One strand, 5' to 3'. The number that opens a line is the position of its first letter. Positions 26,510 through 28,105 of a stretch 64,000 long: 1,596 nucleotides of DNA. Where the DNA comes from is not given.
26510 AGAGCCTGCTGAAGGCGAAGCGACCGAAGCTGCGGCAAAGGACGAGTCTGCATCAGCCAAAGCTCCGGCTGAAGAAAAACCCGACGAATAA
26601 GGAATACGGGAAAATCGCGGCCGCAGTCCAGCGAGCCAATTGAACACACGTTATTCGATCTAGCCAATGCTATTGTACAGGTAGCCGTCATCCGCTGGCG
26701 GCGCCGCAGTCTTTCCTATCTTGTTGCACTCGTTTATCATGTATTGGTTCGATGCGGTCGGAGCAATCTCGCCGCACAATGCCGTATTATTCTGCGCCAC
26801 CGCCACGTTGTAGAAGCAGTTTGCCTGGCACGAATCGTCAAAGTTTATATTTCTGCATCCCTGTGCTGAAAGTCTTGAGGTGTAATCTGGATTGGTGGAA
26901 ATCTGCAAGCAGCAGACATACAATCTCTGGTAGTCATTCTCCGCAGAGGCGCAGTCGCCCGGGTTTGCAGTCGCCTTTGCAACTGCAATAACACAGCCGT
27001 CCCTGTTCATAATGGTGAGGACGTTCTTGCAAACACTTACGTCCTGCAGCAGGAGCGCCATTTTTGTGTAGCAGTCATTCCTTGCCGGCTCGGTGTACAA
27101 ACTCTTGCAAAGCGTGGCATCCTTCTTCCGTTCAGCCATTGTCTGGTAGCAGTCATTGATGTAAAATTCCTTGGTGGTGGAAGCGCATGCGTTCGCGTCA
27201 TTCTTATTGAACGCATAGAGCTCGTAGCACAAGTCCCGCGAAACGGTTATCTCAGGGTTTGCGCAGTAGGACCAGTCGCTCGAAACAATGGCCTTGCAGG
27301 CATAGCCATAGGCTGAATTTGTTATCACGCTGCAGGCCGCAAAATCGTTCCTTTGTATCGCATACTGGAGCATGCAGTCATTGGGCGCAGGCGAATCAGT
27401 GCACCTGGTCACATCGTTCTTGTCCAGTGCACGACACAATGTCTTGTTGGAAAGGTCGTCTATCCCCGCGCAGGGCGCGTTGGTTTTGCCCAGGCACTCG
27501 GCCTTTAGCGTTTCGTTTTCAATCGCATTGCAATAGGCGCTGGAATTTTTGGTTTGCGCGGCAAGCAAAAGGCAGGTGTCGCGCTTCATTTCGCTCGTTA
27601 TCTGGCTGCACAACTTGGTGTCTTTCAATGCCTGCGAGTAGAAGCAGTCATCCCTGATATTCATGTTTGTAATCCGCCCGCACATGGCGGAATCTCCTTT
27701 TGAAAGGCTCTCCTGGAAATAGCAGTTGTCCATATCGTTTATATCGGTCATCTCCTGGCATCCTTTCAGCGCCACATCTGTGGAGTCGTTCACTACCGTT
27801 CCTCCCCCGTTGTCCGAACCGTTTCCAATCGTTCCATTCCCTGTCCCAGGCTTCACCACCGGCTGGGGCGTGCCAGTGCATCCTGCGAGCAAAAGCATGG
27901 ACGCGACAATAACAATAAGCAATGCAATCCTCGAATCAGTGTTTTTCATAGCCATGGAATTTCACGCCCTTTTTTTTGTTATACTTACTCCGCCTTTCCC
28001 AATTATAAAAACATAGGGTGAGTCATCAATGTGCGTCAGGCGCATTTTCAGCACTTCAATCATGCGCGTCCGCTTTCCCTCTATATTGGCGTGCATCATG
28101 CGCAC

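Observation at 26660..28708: Co-transcribed KaiC/RecA-like ATPase and a secreted lipoprotein made of about 17 Cys-rich 22-aa tandem repeats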

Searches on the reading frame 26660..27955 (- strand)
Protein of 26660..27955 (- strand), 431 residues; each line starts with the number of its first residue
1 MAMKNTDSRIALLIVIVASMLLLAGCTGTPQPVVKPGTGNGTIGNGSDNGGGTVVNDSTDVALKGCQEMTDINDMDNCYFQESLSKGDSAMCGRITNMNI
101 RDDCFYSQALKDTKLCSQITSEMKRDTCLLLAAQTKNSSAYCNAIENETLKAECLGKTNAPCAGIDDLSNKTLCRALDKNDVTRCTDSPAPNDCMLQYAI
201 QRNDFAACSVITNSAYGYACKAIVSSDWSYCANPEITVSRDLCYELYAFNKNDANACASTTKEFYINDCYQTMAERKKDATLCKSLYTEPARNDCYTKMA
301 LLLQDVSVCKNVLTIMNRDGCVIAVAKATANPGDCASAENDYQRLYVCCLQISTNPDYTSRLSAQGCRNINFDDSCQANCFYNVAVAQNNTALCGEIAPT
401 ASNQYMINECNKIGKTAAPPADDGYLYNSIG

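Call 3: search_protein_families(library=pfam, proteins=[window:26660-27955:-], max_evalue=0.01)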
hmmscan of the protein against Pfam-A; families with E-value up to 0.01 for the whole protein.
window:26660-27955:- (431 aa): 0 families

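Call 4: search_protein_families(library=ncbifam, proteins=[window:26660-27955:-], max_evalue=0.01)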
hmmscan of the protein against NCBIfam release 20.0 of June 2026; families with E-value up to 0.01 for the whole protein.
window:26660-27955:- (431 aa): 0 families

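Call 9: find_homologous_proteins(query=window:26660-27955:-)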
Query window:26660-27955:- (431 aa): 2 proteins with E <= 0.001 among 4667 candidates.
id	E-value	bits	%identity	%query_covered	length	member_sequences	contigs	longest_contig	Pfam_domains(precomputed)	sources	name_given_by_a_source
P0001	4.2e-288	973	100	100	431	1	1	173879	-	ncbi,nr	ncbi:Uncharacterised protein [Candidatus Gugararchaeum adminiculabundum]|nr:Uncharacterised protein 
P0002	2.6e-43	167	30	91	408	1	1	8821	-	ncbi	-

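Call 13: find_encoding_contigs(protein=P0002, flank=10000)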
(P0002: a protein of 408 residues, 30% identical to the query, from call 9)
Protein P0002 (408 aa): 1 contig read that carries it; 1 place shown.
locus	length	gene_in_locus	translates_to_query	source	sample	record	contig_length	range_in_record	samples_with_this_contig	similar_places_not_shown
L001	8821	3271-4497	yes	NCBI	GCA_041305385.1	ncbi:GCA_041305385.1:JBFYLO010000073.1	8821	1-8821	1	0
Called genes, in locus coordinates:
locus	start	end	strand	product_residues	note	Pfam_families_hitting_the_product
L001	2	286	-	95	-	?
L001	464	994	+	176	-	PF01558:POR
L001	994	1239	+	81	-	PF12797:Fer4_2 (weak), PF12837:Fer4_6 (weak), PF13237:Fer4_10, PF00037:Fer4 (weak), PF14697:Fer4_21, PF12838:Fer4_7 (weak), PF13187:Fer4_9 (weak), PF12797:Fer4_2 (weak), +2 more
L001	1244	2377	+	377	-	PF01855:POR_N, PF17147:PFOR_II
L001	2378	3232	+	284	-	PF02775:TPP_enzyme_C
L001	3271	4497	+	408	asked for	-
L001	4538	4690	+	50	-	PF02535:Zip (weak)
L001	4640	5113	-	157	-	PF03013:Pyr_excise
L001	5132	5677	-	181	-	PF00881:Nitroreductase, PF14512:TM1586_NiRdase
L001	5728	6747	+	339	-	PF04015:DUF362, PF00037:Fer4 (weak), PF12838:Fer4_7, PF13187:Fer4_9 (weak), PF13237:Fer4_10 (weak), PF14697:Fer4_21, PF00037:Fer4 (weak), PF12837:Fer4_6 (weak), +4 more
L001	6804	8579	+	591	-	PF03891:DUF333, PF00079:Serpin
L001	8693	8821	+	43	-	?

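Call 31: search_protein_representatives(alignment_id=A1)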
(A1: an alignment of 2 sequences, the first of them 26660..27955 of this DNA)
Query: 2 sequences, 444 profile positions. Proteins with E-value up to 0.001 (for the whole library): 3828; up to 1e-10: 1133; up to 1e-30: 55. The best 150 are listed.
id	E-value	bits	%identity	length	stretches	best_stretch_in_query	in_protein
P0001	4.0e-239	810.1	-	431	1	4-444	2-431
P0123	1.4e-132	458.9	-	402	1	14-419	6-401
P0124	1.2e-109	383.3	-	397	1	13-419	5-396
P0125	2.5e-73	263.7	-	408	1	67-422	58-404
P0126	5.8e-68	246.0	-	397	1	14-419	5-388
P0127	6.2e-58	213.0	-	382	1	54-421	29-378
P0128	2.3e-55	204.5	-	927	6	124-415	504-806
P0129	1.5e-54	201.8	-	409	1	58-419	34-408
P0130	9.0e-53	195.9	-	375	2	108-419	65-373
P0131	3.3e-50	187.5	-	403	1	14-420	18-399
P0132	9.5e-49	182.7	-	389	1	18-419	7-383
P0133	3.3e-44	167.7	-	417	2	204-418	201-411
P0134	3.8e-42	160.9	-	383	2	98-412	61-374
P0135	3.9e-42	160.9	-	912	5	214-356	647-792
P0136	2.2e-41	158.4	-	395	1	11-418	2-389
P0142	3.5e-39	151.1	-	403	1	18-419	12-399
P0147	1.6e-37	145.7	-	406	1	16-421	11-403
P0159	3.7e-34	134.6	-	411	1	18-420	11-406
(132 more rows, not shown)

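Call 34: search_protein_families(library=pfam, alignment_id=A2, max_evalue=1)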
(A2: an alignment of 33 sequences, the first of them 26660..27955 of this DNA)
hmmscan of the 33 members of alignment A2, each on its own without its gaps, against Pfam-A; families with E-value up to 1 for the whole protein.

A. member 1, window:26660-27955:- (431 aa): 1 family
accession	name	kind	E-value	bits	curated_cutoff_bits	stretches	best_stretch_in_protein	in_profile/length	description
PF24381.1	DUF7537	-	0.018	15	31.7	1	12-60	2-48/258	Family of unknown function (DUF7537)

B. families by the number of members that match (of 33 scanned): 10 families
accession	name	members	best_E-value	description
PF04852.17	ALOG_dom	1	0.0047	ALOG domain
PF11297.13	DUF3098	1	0.0094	Protein of unknown function (DUF3098)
PF21956.1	DUF6922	1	0.011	Family of unknown function (DUF6922)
PF12369.13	GnHR_trans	1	0.016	Gonadotropin hormone receptor transmembrane region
PF24381.1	DUF7537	1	0.018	Family of unknown function (DUF7537)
PF20898.2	P_T4SS_TraN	1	0.053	P-type Type IV secretion system, TraN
PF21151.2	CSN1_C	1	0.091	COP9 signalosome complex subunit 1, C-terminal helix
PF09329.16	zf-primase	1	0.1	Primase zinc finger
PF02402.22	Lysis_col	1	0.54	Lysis protein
PF13085.11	Fer2_3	1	0.7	2Fe-2S iron-sulfur cluster binding domain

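Call 35: search_solved_structures(query=A2, max_evalue=1)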
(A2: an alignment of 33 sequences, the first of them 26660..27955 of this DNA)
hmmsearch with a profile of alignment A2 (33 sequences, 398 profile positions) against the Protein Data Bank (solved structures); distinct sequences matched with E-value up to 1: 3.
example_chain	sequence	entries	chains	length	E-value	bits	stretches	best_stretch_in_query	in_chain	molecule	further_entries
1u96_A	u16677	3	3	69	0.071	15.3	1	139-191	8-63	Cytochrome c oxidase copper chaperone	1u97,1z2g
9fqr_J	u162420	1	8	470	0.13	14.5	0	154-191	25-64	Sperm-associated microtubule inner protein 5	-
6all_A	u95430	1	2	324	0.36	12.9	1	1-46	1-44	Fe(3+)-citrate-binding protein yfmC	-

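Call 36: find_homologous_proteins(query=A2, max_evalue=1e-10)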
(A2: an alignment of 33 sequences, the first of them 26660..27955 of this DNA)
Query A2 (33 sequences) (431 aa, profile of the alignment): 3 proteins with E <= 1e-10 among 8000 candidates.
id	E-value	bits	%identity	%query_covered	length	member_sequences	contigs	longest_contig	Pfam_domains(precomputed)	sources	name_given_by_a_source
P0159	1.6e-105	371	24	70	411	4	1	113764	-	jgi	-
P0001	2.2e-104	368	100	100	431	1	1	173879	-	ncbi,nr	ncbi:Uncharacterised protein [Candidatus Gugararchaeum adminiculabundum]|nr:Uncharacterised protein 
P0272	4.1e-21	94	24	42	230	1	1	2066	-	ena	-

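Call 44: find_encoding_contigs(protein=P0159, flank=8000, max_places=3)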
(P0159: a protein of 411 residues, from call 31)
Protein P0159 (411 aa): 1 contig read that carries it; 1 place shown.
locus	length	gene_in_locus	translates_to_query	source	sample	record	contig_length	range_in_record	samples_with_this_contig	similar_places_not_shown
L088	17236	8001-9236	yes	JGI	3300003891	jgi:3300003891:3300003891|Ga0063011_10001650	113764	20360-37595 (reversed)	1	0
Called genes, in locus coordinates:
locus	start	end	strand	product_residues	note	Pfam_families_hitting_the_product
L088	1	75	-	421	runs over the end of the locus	PF04409:DUF530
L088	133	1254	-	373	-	PF04406:TP6A_N, PF20768:Topo_VI_alpha (faint), PF21180:TOP6A-Spo11_Toprim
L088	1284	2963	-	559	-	PF02518:HATPase_c, PF13589:HATPase_c_3, PF09239:Topo-VIb_trans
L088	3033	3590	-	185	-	PF00013:KH_1 (faint), PF21800:KH_KRR1_2nd (weak), PF22891:KH_PNO1_2nd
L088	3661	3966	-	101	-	PF00338:Ribosomal_S10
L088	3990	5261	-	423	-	PF00009:GTP_EFTU, PF01926:MMR_HSR1 (faint), PF03144:GTP_EFTU_D2, PF03143:GTP_EFTU_D3, PF22594:GTP-eEF1A_C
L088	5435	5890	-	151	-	PF10869:DUF2666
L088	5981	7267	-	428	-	PF00365:PFK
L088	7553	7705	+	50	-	-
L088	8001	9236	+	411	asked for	-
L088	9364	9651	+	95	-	-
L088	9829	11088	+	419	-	PF00483:NTP_transferase, PF12804:NTP_transf_3, PF24894:Hexapep_GlmU (faint), PF25084:LbH_EIF2B, PF00132:Hexapep, PF14602:Hexapep_2 (faint), PF25087:GMPPB_C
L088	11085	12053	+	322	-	PF04312:DUF460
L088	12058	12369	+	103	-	PF01918:Alba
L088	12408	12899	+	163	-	-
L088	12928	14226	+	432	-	PF01336:tRNA_anti-codon, PF00152:tRNA-synt_2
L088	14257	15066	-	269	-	-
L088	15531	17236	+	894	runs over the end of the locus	PF01411:tRNA-synt_2c, PF07973:tRNA_SAD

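Call 47: predict_structure(alignment_id=A2)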
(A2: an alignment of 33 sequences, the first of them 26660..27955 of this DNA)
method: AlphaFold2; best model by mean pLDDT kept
length: 431 residues; sequences in the alignment: 33
mean_pLDDT: 88.4   pTM: 0.68
mean pLDDT of the five models: 88.4, 87.6, 87.1, 87.1, 85.9
residues with pLDDT >= 90: 334; 70-90: 32; 50-70: 27; < 50: 38
segments of 3 or more residues with pLDDT < 50: 1-4, 37-41, 43-62, 423-431
pLDDT, mean of each block of 10 residues (from residue 1): 56 86 67 50 42 39 77 97 97 98 97 97 98 90 96 86 90 96 97 98 98 98 98 97 98 98 98 98 98 98 98 98 98 98 97 94 96 95 94 96 94 71 45 33
secondary structure, 60 per line:
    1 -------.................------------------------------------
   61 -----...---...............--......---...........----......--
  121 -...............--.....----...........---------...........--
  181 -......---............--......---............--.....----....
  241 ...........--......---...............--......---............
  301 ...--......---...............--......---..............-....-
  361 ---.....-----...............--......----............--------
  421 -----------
elements in order: H8-24 H72-86 H89-94 H98-108 H113-118 H122-136 H139-143 H148-158 H168-178 H182-187 H191-202 H205-210 H214-225 H228-232 H237-251 H254-259 H263-277 H280-285 H289-303 H306-311 H315-329 H332-337 H341-354 H356-359 H364-368 H374-388 H391-396 H401-412

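Call 49: fold_search(model_id=the predicted structure, library=pdb)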
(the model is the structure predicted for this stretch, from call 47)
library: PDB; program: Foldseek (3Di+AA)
matches with E <= 10: 878; with E <= 0.001: 0
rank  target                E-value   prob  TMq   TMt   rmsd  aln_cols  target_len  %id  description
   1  8ga7                  8.8e-03  0.30  0.09  0.08  29.6       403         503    9  Geometrically programmable nanomaterial construction using regularized protein building blocks (released 2024-03-13)
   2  6hc2_A                1.4e-02  0.63  0.12  0.14  20.3       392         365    9  Crystal structure of NuMA/LGN hetero-hexamers (released 2019-05-29)
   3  6hc2_S                2.2e-02  0.63  0.13  0.15  19.6       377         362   10  Crystal structure of NuMA/LGN hetero-hexamers (released 2019-05-29)
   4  7y4i_A                2.6e-02  0.92  0.20  0.13  21.0       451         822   14  Crystal structure of SPINDLY in complex with GDP (released 2022-12-07)
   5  9dze_K                2.7e-02  0.51  0.11  0.13  21.0       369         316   10  Computationally Designed Bifaceted Protein Nanomaterial pD5-14 (released 2024-10-30)
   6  8tar_S                2.8e-02  0.85  0.17  0.15  23.1       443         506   11  APC/C-CDH1-UBE2C-Ubiquitin-CyclinB-NTD (released 2023-09-27)
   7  6hc2_C                3.0e-02  0.47  0.12  0.14  19.9       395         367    9  Crystal structure of NuMA/LGN hetero-hexamers (released 2019-05-29)
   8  9y6s_6y               3.1e-02  0.60  0.14  0.15  17.6       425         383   10  96-nm repeat of the Leishmania tarentolae doublet microtubule (released 2025-12-17)
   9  7n61_1F               3.3e-02  0.72  0.16  0.12  27.4       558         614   12  structure of C2 projections and MIPs (released 2022-05-18)
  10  8syn_A                3.5e-02  0.66  0.15  0.11  18.9       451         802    9  Human VPS35L/VPS29/VPS26C Complex (released 2023-11-01)
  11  9g8o_B                3.8e-02  0.82  0.17  0.09  20.8       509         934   11  human 40S ribosome bound by a SKI238-exosome complex (released 2024-10-16)
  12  8qca_B                4.0e-02  0.91  0.21  0.14  23.0       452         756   11  CryoEM structure of a S. Cerevisiae Ski2387 complex in the closed state bound to RNA (released 2023-11-15)
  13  4a1s_B                4.3e-02  0.47  0.12  0.14  20.2       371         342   11  Crystallographic structure of the Pins:Insc complex (released 2012-03-28)
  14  4a1s_A                4.5e-02  0.47  0.13  0.15  19.4       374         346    8  Crystallographic structure of the Pins:Insc complex (released 2012-03-28)
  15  5a7d_D                4.5e-02  0.44  0.13  0.15  18.7       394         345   11  Tetrameric assembly of LGN with Inscuteable (released 2016-08-03)
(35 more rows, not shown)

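Call 66: find_encoding_contigs(protein=P0129, flank=4000, max_places=2)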
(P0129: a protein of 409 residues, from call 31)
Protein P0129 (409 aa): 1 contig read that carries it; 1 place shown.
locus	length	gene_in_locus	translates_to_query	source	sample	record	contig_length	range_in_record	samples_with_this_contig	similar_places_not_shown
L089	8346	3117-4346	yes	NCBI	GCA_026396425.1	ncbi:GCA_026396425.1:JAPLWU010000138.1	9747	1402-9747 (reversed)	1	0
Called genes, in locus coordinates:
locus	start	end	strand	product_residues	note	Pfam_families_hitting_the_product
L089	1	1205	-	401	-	PF05048:NosD, PF13229:Beta_helix, PF05048:NosD, PF13229:Beta_helix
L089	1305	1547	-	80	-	-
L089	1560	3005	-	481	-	PF00587:tRNA-synt_2b, PF03129:HGTP_anticodon, PF09180:ProRS-C_1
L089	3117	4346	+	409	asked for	-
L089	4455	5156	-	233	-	PF00318:Ribosomal_S2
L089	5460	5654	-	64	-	PF01194:RNA_pol_N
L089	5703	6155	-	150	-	PF00380:Ribosomal_S9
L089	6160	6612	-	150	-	PF00572:Ribosomal_L13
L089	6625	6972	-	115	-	-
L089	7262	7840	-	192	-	PF01193:RNA_pol_L, PF01000:RNA_pol_A_bac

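Call 67: find_encoding_contigs(protein=P0125, flank=4000, max_places=2)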
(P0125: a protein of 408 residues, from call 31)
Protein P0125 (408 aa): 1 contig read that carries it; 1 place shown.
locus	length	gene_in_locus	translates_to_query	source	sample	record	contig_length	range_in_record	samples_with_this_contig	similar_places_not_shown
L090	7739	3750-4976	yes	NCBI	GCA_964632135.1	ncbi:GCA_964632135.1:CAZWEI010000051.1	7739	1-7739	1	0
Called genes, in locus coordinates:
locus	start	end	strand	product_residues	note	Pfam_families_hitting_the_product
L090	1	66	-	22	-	?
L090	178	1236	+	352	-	PF01266:DAO (weak), PF01494:FAD_binding_3, PF05834:Lycopene_cycl (faint), PF07992:Pyr_redox_2 (faint)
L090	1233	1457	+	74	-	-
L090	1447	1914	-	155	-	-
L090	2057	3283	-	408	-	PF13173:AAA_14, PF13635:DUF4143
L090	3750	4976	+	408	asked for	-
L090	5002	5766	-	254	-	PF00318:Ribosomal_S2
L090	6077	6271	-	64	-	PF01194:RNA_pol_N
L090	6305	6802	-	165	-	PF00380:Ribosomal_S9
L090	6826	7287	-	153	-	PF00572:Ribosomal_L13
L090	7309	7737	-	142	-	?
